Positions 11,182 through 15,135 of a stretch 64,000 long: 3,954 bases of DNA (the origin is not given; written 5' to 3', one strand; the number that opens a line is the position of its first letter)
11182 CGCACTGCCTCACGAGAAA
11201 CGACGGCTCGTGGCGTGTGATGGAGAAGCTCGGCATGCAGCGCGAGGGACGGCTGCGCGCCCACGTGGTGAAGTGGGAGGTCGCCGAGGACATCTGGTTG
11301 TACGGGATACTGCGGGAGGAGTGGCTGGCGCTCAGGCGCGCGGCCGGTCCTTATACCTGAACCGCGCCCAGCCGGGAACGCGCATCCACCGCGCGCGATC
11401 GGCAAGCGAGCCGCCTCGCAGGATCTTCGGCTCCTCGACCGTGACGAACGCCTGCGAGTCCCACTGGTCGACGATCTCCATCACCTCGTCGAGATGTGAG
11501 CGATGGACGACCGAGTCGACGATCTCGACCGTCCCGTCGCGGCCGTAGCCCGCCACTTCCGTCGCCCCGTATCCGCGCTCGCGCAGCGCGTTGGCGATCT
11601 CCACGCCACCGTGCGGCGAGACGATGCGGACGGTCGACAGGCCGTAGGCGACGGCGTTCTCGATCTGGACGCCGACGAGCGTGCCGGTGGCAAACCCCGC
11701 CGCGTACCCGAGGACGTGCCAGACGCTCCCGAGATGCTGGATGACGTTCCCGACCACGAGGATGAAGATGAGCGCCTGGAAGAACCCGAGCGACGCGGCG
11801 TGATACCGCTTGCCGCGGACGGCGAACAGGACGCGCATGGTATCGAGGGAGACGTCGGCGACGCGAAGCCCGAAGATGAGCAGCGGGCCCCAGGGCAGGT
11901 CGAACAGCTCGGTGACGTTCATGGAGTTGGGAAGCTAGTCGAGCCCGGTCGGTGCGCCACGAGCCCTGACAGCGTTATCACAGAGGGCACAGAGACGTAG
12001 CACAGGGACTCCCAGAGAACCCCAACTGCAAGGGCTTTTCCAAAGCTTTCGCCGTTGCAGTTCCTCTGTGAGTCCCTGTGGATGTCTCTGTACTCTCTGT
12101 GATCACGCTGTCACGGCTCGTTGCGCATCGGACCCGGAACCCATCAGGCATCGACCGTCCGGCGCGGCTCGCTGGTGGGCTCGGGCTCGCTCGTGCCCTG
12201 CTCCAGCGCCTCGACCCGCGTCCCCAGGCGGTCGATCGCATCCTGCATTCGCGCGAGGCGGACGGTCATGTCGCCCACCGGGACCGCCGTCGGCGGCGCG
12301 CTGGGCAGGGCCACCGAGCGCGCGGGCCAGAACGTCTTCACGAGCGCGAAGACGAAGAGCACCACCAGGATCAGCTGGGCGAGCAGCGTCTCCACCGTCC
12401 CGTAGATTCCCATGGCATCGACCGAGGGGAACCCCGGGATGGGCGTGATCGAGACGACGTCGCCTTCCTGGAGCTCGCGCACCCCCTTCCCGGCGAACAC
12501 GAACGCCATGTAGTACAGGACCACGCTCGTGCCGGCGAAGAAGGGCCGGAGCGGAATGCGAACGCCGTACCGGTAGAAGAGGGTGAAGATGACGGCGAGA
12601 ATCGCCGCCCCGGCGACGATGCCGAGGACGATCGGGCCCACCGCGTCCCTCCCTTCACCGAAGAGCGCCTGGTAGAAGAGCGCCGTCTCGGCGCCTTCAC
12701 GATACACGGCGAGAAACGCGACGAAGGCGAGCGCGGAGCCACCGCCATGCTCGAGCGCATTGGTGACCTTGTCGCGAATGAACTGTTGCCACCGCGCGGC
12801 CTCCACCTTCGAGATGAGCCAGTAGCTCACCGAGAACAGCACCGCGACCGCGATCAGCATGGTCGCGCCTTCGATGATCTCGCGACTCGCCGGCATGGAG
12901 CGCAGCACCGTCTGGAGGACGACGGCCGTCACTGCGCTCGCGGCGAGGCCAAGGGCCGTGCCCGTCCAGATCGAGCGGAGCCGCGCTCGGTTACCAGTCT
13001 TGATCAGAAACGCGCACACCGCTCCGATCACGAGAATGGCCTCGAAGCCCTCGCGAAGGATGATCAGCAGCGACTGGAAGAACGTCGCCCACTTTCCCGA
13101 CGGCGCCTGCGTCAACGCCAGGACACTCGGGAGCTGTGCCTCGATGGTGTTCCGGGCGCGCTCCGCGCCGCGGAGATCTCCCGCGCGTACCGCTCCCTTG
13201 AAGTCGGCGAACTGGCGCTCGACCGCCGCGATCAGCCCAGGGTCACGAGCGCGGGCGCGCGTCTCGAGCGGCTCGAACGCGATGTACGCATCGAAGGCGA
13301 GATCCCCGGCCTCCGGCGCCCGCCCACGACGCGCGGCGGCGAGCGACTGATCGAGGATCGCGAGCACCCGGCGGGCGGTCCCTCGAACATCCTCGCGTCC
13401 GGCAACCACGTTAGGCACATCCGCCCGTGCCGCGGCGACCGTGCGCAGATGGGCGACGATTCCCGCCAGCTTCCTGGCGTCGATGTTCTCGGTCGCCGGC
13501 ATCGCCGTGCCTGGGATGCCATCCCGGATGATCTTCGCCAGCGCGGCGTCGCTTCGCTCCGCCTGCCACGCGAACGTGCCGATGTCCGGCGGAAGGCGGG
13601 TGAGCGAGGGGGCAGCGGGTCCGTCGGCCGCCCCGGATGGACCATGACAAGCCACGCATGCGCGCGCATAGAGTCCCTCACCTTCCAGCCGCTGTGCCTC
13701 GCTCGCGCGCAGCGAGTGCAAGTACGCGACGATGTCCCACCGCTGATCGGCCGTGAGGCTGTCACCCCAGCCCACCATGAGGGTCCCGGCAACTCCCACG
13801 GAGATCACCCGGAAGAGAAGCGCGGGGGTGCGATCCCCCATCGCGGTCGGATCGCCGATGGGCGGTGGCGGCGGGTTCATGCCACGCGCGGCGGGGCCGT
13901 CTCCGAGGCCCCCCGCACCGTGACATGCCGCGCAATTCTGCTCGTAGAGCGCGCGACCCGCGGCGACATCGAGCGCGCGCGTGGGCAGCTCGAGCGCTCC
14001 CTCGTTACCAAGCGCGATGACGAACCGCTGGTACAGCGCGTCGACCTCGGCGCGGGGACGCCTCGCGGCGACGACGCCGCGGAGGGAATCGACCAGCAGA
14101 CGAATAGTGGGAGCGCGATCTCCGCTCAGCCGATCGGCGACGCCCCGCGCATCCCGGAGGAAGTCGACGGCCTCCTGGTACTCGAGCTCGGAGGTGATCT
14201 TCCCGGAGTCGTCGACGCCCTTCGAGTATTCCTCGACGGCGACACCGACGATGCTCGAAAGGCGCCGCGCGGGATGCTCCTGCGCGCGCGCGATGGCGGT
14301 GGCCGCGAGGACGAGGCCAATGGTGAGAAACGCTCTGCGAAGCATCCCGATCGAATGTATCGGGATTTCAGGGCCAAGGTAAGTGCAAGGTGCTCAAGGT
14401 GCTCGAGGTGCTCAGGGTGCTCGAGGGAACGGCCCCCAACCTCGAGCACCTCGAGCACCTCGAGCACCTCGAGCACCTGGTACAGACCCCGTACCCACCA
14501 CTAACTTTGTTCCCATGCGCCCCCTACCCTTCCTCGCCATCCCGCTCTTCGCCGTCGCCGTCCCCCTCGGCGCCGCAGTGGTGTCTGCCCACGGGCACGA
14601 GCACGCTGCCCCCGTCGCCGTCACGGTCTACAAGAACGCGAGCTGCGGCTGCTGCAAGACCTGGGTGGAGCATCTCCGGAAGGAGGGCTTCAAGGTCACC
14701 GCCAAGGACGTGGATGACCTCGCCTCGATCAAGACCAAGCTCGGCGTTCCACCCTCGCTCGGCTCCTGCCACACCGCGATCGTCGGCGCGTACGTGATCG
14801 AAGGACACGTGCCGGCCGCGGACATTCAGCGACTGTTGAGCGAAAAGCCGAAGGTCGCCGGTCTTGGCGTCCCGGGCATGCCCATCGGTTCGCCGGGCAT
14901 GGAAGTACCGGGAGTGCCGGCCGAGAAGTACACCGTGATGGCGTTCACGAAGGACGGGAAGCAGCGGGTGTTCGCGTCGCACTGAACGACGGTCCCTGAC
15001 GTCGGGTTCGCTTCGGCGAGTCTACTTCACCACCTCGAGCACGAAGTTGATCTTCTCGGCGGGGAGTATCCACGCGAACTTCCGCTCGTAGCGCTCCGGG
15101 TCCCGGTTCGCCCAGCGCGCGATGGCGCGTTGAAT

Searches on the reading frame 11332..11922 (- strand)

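Call 64: search_protein_families(library=pfam, proteins=[window:11332-11922:-])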
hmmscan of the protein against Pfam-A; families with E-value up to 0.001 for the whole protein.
window:11332-11922:- (196 aa): 2 families
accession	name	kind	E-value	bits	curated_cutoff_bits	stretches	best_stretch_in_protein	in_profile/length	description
PF18955.5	DUF5698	-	8.7e-18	65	27.5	1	28-85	1-58/58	Domain of unknown function (DUF5698)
PF10035.14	DUF2179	-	1.6e-07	31.5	22.8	1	118-167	1-52/55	Uncharacterized protein conserved in bacteria (DUF2179)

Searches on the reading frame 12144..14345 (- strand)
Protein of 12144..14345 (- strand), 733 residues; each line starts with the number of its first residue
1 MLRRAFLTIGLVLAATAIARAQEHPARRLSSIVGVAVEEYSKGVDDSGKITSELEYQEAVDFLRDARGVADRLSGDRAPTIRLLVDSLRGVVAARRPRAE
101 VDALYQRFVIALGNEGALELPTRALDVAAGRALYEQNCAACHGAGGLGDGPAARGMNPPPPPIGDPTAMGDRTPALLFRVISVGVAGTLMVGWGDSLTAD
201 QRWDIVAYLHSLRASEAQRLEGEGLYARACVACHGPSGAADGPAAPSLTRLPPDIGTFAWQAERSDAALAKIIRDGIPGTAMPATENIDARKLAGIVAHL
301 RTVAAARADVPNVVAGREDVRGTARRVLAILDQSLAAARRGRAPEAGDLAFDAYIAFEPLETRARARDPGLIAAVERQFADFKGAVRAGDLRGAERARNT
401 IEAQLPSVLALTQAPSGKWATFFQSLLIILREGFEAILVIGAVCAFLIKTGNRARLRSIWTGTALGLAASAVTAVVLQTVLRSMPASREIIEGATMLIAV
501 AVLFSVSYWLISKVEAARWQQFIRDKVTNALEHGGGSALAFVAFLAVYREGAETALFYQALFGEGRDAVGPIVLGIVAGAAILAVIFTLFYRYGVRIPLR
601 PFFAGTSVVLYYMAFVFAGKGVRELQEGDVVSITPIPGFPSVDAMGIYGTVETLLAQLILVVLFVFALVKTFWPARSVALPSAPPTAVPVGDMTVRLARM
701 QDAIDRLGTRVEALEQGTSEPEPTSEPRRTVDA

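Call 64: search_protein_families(library=pfam, proteins=[window:12144-14345:-])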
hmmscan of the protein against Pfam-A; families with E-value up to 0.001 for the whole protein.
window:12144-14345:- (733 aa): 3 families
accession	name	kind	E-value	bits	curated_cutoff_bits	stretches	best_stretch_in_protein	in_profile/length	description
PF03239.20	FTR1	-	1e-31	110.8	25.3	2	394-527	98-226/284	Iron permease FTR1 family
PF13442.11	Cytochrome_CBB3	-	3.7e-26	91.7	27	2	126-209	2-68/68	Cytochrome C oxidase, cbb3-type, subunit III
PF00034.26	Cytochrom_C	-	1.1e-21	78.4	21.3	2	127-212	1-89/90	Cytochrome c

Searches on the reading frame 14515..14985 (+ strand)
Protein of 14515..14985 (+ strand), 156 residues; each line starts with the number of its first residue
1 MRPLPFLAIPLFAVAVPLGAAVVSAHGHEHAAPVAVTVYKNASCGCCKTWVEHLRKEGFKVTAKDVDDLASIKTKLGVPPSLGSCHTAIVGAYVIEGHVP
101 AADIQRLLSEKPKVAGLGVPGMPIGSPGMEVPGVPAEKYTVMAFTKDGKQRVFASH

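Call 61: find_encoding_contigs(protein=window:14515-14985:+, flank=1500, max_places=10)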
Protein window:14515-14985:+ (156 aa): 2 contigs read that carry it; 2 places shown.
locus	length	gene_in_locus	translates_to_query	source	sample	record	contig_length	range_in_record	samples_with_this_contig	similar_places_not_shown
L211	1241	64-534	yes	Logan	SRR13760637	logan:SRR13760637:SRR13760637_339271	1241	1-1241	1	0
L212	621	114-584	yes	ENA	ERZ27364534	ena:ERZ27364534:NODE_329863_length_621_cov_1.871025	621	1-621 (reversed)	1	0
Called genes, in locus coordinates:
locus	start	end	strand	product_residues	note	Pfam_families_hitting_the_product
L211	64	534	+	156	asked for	PF04214:DUF411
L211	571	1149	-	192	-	PF13489:Methyltransf_23, PF08241:Methyltransf_11, PF08242:Methyltransf_12 (weak), PF13649:Methyltransf_25 (weak)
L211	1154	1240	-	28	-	?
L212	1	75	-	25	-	?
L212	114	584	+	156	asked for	PF04214:DUF411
